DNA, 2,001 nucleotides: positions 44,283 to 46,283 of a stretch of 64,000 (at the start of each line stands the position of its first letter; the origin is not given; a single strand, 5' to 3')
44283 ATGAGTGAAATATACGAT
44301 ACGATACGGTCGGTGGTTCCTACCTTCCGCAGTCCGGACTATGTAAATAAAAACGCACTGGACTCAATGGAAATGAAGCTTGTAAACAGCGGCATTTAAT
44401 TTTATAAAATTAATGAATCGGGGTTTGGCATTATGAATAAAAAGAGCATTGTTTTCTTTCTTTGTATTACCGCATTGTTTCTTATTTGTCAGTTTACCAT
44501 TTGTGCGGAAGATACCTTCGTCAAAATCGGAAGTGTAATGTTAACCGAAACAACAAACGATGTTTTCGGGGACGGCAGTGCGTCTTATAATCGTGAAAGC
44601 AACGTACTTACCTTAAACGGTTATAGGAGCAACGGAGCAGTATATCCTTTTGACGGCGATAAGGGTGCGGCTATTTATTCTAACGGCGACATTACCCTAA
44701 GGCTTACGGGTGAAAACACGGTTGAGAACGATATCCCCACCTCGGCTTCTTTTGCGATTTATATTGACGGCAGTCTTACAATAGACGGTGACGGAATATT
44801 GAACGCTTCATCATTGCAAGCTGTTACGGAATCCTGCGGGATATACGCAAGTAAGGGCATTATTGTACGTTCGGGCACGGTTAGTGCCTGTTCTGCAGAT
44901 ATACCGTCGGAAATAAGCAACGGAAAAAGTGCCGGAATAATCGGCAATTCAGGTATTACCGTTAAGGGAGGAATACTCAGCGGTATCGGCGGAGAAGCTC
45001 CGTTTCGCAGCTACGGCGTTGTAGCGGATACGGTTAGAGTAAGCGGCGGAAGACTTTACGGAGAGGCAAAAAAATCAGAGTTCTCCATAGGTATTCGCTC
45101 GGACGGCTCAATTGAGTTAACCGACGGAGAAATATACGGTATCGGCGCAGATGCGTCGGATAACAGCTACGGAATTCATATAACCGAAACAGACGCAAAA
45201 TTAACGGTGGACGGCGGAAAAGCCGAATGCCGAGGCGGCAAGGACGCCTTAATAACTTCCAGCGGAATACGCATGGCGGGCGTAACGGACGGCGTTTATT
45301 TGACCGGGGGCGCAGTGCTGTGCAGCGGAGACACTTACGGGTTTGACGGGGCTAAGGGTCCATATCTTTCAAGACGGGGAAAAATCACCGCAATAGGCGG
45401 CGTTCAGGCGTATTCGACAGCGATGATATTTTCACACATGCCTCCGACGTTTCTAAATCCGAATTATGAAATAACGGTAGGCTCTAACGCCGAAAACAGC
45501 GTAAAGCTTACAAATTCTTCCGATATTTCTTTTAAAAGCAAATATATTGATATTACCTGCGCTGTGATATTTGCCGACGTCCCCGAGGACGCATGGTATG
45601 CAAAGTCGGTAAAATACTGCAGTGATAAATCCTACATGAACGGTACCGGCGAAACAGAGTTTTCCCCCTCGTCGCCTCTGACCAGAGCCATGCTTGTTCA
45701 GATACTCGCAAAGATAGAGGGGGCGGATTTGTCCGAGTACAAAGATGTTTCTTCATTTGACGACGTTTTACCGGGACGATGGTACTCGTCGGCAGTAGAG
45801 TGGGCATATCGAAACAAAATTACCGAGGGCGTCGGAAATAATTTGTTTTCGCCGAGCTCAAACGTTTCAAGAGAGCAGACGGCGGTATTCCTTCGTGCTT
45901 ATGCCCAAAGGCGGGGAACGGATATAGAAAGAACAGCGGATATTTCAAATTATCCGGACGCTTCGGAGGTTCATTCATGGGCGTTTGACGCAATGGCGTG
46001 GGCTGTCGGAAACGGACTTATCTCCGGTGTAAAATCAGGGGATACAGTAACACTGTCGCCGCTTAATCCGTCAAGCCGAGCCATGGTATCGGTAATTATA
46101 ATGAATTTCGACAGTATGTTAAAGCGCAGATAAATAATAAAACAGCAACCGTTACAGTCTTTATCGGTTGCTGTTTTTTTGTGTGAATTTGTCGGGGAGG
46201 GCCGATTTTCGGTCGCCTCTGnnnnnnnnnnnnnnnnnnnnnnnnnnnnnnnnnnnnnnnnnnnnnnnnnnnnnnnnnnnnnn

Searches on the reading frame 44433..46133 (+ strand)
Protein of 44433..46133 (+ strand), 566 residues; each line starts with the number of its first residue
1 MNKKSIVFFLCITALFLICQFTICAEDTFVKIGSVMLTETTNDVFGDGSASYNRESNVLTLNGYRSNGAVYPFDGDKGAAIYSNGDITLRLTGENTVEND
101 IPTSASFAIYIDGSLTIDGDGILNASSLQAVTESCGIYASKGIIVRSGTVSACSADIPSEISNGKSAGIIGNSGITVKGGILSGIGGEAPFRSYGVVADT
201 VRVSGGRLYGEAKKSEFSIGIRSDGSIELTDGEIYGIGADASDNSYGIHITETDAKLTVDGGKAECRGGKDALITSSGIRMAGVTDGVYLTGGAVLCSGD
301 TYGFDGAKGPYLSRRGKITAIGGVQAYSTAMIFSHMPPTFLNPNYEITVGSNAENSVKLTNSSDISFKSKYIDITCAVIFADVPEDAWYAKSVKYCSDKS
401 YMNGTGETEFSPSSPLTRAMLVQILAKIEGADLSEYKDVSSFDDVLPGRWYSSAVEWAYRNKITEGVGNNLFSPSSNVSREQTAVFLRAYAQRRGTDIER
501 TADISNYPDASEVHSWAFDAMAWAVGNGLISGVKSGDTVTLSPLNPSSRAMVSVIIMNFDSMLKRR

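Call 3: search_protein_families(library=pfam, proteins=[window:44433-46133:+], max_evalue=0.01)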
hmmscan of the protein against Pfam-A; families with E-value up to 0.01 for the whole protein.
window:44433-46133:+ (566 aa): 1 family
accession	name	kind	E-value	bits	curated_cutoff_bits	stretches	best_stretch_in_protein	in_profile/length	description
PF00395.25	SLH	-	1.8e-25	89.1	20.8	3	442-484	2-44/44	S-layer homology domain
